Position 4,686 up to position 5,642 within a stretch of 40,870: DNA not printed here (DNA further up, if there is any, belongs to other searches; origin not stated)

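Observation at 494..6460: Two independent RNA-sealing pathways in one operon: RtcB plus a DraRnl-type ligase with a metallophosphoesterase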

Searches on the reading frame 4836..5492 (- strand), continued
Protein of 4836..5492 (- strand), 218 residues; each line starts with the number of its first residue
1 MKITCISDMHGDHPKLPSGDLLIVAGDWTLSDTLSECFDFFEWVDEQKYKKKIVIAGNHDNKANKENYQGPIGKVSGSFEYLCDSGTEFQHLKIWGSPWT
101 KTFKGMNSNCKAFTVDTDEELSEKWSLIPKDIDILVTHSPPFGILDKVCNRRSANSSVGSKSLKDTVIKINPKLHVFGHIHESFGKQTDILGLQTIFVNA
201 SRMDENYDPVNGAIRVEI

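Call 88: get_annotated_region(hit=H56, flank=5000)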
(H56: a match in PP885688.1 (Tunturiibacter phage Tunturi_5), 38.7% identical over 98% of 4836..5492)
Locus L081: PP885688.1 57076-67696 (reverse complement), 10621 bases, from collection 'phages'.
description: Tunturiibacter phage Tunturi_5, complete genome.
organism: Tunturiibacter phage Tunturi_5 (NCBI taxid 3378199)
taxonomy: Viruses; Duplodnaviria; Heunggongvirae; Uroviricota; Caudoviricetes
host: Tunturiibacter psychrotolerans X4BP1; source: soil; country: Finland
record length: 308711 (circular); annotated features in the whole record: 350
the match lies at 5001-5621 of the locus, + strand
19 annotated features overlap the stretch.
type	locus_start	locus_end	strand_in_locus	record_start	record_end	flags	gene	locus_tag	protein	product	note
CDS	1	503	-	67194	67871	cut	-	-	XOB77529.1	hypothetical protein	ORF86; gp86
CDS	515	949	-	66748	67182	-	-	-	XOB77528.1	hypothetical protein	ORF85; gp85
CDS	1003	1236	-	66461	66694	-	-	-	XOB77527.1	hypothetical protein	ORF84; gp84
CDS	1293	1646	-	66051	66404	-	-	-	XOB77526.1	hypothetical protein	ORF83; gp83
CDS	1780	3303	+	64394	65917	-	-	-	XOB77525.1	virion structural protein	ORF82; gp82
CDS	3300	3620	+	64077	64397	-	-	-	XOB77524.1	hypothetical protein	ORF81; gp81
CDS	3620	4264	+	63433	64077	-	-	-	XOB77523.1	deoxynucleoside monophosphate kinase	ORF80; gp80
CDS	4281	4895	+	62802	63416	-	-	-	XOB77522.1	hypothetical protein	ORF79; gp79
CDS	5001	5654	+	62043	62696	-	-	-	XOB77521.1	metallo-phosphoesterase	ORF78; gp78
CDS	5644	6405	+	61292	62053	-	-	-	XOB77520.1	nucleoside deoxyribosyltransferase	ORF77; gp77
CDS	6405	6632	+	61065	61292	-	-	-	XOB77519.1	hypothetical protein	ORF76; gp76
CDS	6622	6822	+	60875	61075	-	-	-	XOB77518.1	hypothetical protein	ORF75; gp75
CDS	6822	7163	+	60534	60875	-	-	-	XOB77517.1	hypothetical protein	ORF74; gp74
CDS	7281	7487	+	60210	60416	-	-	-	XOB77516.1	hypothetical protein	ORF73; gp73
CDS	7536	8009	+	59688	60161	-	-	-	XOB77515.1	MarR family transcrition regulator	ORF72; gp72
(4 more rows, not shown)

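Call 93: find_related_loci(query=A2, collection=viral_contigs, flank=10000)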
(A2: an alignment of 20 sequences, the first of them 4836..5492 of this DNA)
Query A2 (218 aa) in viral_contigs; peptide patterns used: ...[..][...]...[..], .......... (x = any residue, [..] = any of these).
599 stretches matched a pattern (row limit reached: there are more); 533 encode a relative of the query (tblastn E <= 1e-3); the best 80 are kept; 80 distinct loci.
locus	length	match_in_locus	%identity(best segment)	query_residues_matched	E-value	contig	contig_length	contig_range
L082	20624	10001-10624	58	1-216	7e-76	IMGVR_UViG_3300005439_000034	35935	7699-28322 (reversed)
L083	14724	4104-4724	58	1-216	4e-75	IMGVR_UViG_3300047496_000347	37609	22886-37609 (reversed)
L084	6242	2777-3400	57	1-216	7e-75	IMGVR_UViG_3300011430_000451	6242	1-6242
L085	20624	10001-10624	57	1-216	7e-75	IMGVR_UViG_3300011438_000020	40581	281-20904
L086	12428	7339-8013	54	1-216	2e-74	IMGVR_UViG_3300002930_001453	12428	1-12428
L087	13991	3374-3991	58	3-216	1e-73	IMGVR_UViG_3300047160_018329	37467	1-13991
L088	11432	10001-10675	56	1-216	3e-73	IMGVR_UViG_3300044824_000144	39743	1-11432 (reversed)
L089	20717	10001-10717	52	1-216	2e-72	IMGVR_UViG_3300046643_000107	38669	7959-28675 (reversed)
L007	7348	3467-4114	56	1-216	3e-71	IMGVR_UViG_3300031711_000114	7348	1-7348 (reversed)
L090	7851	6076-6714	54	1-216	3e-71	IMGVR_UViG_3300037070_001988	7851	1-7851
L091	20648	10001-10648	56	1-216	3e-71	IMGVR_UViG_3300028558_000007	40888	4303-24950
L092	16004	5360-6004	58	1-216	7e-71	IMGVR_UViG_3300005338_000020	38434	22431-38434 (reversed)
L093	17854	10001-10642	56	3-216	8e-70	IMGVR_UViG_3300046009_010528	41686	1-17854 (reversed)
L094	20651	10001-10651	56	1-218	7e-70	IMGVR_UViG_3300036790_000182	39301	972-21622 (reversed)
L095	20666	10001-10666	53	1-218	1e-69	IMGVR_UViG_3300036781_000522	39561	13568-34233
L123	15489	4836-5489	52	3-216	1e-63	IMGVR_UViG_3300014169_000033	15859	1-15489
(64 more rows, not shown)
